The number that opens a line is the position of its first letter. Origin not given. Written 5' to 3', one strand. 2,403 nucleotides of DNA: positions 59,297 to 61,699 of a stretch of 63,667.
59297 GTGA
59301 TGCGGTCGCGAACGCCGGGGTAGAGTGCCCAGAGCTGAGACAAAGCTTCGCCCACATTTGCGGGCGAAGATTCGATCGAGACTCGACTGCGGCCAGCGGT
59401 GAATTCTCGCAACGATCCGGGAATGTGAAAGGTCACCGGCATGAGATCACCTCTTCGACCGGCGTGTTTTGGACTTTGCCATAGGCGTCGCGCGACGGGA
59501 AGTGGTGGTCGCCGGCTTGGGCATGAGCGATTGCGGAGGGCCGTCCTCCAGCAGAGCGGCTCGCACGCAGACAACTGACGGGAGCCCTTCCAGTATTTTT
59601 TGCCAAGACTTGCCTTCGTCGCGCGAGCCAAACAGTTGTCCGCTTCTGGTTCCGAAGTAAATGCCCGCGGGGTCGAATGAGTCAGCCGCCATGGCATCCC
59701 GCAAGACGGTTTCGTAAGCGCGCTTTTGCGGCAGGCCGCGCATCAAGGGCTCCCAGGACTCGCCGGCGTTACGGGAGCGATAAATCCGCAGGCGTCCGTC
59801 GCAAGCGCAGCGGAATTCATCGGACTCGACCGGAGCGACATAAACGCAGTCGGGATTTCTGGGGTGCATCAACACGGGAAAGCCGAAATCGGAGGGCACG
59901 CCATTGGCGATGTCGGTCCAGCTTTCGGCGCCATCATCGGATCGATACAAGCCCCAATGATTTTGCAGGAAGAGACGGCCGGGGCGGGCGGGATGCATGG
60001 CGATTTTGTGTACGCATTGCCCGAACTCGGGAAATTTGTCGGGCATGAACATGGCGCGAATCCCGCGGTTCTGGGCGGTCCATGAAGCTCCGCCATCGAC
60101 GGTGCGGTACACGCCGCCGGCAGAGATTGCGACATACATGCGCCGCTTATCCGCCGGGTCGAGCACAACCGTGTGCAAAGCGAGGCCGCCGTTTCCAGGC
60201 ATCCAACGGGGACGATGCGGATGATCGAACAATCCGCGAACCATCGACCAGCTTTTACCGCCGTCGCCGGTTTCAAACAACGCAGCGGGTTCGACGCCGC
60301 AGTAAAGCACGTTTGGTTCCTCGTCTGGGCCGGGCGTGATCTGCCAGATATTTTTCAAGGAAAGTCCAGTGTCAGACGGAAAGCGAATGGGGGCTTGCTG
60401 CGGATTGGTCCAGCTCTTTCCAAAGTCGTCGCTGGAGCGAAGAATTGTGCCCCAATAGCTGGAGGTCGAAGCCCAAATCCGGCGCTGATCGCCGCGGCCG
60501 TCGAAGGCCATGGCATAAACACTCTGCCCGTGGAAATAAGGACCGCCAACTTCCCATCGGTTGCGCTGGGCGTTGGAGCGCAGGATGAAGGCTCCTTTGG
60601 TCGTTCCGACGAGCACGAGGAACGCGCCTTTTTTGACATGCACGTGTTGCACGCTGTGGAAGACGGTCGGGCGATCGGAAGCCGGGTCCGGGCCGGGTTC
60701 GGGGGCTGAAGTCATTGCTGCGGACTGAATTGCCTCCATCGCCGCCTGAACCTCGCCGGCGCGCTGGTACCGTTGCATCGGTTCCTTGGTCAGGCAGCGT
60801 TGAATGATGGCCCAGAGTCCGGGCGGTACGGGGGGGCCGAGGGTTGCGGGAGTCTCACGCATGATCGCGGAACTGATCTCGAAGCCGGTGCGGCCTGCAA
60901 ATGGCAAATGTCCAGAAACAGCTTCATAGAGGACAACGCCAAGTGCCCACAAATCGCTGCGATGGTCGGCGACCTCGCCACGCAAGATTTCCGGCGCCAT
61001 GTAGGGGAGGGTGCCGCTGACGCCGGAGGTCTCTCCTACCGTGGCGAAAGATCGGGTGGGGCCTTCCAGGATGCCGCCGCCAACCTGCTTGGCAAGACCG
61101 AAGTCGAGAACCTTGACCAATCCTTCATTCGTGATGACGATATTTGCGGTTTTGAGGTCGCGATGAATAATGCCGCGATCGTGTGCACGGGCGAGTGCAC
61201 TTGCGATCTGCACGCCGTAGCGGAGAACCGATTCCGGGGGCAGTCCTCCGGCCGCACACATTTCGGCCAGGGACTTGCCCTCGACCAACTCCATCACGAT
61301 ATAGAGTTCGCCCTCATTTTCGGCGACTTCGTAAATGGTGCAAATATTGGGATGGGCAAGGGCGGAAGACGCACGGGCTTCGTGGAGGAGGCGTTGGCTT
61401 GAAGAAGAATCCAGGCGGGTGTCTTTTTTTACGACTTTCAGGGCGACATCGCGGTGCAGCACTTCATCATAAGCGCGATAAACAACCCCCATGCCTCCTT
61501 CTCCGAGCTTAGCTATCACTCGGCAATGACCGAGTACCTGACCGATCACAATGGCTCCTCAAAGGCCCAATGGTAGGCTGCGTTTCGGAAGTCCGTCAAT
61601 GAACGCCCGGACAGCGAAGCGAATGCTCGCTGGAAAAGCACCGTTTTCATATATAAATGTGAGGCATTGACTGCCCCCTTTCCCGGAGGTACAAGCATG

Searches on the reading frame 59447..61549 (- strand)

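Call 70: search_protein_families(library=pfam, proteins=[window:59447-61549:-], max_evalue=0.00001)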
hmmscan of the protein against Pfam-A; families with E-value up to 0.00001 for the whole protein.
window:59447-61549:- (700 aa): 5 families
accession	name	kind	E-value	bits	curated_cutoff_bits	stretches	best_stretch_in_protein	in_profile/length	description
PF00069.31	Pkinase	-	1.2e-53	182.7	31.7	1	11-262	3-253/263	Protein kinase domain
PF07714.23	PK_Tyr_Ser-Thr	-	4.7e-39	134.7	23.1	1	12-261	4-249/258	Protein tyrosine and serine/threonine kinase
PF15902.12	Sortilin-Vps10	-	5.6e-13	48.9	33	0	512-605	24-115/446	Sortilin, neurotensin receptor 3,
PF01636.29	APH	-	1.1e-06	29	23.2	0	124-153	167-197/239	Phosphotransferase enzyme family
PF03109.22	ABC1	-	3.1e-06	26.9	22.9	0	78-156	139-217/244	ABC1 atypical kinase-like domain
